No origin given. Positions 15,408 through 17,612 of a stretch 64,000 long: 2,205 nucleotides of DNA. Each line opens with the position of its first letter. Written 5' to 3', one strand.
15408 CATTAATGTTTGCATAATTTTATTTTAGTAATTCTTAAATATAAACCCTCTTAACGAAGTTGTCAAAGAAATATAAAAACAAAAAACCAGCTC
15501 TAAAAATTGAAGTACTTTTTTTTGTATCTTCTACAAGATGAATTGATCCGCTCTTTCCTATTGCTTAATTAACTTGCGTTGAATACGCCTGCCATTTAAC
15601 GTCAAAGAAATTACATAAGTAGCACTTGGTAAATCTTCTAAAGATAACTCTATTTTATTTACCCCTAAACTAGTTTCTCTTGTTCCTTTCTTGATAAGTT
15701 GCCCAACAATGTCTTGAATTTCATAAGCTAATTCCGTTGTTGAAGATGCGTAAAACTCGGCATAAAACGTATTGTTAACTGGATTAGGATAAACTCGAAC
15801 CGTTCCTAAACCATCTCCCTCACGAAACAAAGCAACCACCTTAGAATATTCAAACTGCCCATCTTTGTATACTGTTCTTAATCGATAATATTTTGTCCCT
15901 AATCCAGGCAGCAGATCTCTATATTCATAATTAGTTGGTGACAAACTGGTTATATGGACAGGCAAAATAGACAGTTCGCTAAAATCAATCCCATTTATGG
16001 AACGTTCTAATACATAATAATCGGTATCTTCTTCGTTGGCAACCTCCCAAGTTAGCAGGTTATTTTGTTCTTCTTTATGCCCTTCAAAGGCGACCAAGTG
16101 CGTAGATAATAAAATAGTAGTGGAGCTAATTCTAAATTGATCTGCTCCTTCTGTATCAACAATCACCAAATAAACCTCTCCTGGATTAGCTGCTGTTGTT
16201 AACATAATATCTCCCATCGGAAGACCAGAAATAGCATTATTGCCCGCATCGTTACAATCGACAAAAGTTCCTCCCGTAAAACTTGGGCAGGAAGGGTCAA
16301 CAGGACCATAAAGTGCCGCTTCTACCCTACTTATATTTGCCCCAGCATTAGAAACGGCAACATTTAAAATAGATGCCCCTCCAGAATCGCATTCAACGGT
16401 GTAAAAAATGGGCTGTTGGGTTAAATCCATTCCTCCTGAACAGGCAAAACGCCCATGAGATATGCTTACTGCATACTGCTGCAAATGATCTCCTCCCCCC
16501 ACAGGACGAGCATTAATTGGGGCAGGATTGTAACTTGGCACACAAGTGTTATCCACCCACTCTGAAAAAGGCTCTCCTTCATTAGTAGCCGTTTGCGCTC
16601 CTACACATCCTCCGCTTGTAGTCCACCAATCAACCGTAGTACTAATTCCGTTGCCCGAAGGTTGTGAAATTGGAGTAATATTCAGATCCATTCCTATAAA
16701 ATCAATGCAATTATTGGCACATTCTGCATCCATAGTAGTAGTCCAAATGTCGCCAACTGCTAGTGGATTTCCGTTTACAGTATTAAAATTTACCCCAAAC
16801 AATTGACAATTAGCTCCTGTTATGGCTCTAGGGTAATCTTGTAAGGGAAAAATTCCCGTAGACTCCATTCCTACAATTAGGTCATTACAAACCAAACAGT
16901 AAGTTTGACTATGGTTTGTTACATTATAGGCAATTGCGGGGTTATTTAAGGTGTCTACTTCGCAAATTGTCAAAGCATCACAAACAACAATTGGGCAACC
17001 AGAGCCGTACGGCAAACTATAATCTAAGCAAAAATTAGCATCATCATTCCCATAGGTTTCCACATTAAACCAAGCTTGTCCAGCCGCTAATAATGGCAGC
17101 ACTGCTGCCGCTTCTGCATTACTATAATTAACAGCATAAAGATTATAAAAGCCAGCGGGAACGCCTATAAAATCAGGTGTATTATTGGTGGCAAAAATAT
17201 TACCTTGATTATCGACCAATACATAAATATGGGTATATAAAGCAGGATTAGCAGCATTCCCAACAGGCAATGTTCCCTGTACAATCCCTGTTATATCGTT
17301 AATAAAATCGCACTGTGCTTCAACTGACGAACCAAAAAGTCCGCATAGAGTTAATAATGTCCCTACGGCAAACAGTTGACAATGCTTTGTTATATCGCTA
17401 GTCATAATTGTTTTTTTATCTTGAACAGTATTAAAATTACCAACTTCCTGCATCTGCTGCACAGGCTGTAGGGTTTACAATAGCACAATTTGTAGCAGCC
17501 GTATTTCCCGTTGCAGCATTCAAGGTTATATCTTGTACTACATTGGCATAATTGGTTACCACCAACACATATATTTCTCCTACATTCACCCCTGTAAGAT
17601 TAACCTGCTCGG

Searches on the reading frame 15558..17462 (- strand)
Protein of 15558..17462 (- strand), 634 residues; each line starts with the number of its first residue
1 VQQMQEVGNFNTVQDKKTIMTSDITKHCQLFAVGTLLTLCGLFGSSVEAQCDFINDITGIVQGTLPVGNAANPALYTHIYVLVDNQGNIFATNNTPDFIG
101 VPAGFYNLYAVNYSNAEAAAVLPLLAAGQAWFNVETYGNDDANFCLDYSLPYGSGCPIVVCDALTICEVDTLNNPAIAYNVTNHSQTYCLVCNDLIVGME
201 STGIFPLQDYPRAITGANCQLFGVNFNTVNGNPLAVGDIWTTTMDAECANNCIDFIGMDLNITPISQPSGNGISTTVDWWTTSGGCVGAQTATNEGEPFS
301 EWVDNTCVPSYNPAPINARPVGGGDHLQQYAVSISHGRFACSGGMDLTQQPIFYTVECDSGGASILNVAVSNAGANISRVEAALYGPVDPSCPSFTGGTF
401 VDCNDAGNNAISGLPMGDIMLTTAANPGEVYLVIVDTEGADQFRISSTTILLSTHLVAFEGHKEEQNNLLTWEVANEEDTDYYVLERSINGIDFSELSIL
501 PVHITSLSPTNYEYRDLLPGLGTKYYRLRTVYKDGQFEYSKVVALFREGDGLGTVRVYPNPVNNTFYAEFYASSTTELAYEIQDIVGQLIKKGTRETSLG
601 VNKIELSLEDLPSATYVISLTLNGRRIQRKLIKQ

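Call 88: search_protein_families(library=pfam, proteins=[window:15558-17462:-], max_evalue=0.00001)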
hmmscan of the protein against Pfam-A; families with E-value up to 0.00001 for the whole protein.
window:15558-17462:- (634 aa): 1 family
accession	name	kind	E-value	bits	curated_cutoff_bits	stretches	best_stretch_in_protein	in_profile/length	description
PF18962.6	Por_Secre_tail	-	8.4e-10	39.3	27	1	557-632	1-74/75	Secretion system C-terminal sorting domain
